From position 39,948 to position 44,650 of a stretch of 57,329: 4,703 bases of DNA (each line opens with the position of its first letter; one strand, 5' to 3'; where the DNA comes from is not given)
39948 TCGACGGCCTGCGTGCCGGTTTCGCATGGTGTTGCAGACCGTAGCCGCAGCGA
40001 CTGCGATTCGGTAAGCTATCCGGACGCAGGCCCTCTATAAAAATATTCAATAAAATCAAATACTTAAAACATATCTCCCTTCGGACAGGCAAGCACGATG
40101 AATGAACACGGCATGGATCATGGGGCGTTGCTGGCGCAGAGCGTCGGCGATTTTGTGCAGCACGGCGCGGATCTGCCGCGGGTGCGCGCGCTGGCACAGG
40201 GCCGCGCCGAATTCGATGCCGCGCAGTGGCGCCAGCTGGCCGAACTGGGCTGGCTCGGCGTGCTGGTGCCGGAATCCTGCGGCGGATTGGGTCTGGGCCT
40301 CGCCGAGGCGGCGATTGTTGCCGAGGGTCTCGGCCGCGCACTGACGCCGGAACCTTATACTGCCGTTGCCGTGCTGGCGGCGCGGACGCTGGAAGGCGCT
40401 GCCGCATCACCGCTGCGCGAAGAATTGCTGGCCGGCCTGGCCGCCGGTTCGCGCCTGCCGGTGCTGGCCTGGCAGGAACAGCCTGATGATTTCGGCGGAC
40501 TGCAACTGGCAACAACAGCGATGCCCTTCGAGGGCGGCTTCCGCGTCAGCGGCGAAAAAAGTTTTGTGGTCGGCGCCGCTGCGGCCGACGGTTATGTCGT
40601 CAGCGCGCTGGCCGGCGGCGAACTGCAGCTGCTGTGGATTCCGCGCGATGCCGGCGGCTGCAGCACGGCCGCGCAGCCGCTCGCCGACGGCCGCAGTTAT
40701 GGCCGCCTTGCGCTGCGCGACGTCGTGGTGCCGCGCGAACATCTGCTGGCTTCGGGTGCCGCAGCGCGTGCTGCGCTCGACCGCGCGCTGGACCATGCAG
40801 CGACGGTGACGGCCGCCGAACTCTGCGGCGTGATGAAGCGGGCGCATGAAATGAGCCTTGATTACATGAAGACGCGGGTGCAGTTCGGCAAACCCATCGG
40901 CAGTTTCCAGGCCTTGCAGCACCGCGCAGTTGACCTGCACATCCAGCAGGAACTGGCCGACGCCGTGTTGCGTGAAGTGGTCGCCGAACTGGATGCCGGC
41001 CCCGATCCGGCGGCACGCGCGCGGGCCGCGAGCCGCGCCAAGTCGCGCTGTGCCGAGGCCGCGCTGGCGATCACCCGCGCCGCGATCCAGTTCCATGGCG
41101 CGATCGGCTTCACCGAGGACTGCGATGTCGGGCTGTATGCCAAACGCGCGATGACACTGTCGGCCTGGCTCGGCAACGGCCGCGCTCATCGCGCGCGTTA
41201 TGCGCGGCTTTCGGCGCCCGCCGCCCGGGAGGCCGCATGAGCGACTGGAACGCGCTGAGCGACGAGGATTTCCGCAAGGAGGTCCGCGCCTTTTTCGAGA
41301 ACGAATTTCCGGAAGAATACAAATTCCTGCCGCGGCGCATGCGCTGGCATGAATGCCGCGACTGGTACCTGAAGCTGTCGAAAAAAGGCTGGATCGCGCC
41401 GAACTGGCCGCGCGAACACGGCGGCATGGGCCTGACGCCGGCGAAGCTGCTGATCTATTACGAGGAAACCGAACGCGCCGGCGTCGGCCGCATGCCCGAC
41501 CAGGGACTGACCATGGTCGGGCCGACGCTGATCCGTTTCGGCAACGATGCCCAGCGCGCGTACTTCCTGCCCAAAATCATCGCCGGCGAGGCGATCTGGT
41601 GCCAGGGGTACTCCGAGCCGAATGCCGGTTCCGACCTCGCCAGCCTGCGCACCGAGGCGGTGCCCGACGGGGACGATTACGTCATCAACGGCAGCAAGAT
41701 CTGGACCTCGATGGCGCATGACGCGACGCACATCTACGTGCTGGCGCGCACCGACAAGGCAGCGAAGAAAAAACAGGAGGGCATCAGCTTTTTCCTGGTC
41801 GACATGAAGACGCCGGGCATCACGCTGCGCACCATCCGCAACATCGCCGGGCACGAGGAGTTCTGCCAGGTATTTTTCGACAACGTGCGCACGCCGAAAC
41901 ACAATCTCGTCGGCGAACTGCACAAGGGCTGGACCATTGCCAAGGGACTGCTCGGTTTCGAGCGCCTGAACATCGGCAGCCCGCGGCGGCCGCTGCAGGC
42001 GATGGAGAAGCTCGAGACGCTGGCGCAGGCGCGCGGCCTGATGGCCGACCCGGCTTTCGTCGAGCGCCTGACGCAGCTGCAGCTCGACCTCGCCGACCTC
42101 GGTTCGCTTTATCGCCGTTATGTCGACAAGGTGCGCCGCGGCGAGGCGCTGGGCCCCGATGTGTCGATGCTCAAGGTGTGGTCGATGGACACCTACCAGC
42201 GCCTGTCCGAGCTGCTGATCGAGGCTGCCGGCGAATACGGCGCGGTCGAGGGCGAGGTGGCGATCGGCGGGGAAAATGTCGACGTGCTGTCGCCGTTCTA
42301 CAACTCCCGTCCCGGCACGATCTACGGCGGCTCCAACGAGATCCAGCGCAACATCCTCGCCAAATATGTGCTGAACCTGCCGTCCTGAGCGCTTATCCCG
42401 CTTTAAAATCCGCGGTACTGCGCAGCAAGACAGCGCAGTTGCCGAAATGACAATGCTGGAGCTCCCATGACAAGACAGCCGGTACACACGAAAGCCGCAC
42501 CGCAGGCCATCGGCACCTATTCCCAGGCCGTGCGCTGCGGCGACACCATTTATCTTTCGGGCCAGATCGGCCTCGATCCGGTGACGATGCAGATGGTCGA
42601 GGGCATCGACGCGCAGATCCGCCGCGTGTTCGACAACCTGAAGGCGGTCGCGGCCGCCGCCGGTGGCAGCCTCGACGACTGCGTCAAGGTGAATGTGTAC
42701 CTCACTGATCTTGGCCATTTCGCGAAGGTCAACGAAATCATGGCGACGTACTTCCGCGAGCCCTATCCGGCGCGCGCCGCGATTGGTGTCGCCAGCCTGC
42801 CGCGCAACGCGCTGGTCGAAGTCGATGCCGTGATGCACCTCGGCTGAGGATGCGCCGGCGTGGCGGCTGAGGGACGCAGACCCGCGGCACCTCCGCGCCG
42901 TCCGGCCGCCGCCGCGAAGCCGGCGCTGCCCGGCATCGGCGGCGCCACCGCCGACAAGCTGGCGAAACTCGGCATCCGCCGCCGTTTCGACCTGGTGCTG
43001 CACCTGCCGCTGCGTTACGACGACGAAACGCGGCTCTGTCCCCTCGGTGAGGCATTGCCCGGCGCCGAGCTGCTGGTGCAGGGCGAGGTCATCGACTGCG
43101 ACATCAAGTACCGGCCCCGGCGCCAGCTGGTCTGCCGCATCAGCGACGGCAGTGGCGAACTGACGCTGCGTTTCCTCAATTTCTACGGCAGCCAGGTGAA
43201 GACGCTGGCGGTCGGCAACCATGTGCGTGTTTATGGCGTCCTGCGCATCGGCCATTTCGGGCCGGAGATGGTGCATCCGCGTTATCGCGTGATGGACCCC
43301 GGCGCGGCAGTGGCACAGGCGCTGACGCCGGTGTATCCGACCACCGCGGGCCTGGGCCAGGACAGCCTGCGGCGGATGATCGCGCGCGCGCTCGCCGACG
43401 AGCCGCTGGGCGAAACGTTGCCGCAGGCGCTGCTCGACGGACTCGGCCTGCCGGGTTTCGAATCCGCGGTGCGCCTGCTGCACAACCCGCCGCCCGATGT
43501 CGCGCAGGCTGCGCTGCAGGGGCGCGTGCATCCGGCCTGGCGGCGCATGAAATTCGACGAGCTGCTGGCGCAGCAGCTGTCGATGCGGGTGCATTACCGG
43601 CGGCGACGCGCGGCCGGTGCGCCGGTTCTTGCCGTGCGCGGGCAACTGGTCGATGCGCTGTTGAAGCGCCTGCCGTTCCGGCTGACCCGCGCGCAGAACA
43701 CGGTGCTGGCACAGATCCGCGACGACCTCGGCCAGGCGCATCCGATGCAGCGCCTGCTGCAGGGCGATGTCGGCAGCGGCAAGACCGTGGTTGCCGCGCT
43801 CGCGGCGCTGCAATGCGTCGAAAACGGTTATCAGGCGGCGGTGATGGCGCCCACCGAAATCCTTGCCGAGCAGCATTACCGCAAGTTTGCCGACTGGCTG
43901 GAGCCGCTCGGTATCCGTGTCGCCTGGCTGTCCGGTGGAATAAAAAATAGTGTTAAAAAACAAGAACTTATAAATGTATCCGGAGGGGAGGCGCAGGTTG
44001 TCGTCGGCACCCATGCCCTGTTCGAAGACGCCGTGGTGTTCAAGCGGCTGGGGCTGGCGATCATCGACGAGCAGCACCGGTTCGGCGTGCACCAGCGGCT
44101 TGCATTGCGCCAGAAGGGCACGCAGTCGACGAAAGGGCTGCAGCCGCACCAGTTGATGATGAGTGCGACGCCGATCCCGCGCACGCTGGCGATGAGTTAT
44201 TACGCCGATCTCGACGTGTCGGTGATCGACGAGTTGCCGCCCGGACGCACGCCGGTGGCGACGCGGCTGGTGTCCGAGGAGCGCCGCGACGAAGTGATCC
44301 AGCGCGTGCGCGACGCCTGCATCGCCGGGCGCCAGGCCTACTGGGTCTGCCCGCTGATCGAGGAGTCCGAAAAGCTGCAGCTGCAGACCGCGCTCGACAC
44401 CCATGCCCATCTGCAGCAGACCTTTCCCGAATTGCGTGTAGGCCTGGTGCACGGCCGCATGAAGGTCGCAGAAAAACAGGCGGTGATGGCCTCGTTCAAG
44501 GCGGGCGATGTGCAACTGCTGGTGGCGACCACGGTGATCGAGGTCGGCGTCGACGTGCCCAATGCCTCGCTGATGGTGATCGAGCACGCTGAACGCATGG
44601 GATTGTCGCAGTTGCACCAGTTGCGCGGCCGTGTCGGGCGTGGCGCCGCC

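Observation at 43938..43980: AT-rich module embedded in frame inside recG, written in rare codons without changing protein length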

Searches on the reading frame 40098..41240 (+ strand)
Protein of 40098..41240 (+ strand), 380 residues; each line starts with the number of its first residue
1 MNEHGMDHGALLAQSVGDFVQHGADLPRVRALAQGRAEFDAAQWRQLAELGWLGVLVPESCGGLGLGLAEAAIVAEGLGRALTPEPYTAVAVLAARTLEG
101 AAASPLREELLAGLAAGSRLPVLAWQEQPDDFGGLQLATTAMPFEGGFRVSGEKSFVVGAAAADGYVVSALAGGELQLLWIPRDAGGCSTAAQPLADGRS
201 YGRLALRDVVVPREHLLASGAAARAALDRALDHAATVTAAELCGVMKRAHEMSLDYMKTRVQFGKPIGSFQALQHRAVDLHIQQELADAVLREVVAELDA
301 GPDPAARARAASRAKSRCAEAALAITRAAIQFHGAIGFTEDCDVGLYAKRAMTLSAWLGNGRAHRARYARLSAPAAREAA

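Call 73: search_protein_families(library=pfam, proteins=[window:40098-41240:+])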
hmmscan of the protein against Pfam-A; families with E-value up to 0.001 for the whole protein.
window:40098-41240:+ (380 aa): 3 families
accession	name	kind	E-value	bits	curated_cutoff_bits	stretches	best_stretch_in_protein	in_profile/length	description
PF00441.29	Acyl-CoA_dh_1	-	3.6e-22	79.6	22.4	1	229-370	9-147/150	Acyl-CoA dehydrogenase, C-terminal domain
PF02771.21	Acyl-CoA_dh_N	-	5e-14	53.1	22.9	1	11-117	6-112/113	Acyl-CoA dehydrogenase, N-terminal domain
PF02770.24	Acyl-CoA_dh_M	-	0.00026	21.5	33.3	1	137-193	16-78/97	Acyl-CoA dehydrogenase, middle domain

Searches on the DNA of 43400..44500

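Call 61: search_rna_families(source=window, start=43400, end=44500, threshold=evalue, max_evalue=1)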
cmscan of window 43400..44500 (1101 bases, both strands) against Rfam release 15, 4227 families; matches with E-value up to 1: 1.
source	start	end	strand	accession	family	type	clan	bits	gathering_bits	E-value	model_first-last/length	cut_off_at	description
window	43704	43950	-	RF02675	Ysr141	Gene; sRNA;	-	33.7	196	3.4e-07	1-255/255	no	Yersinia sRNA 141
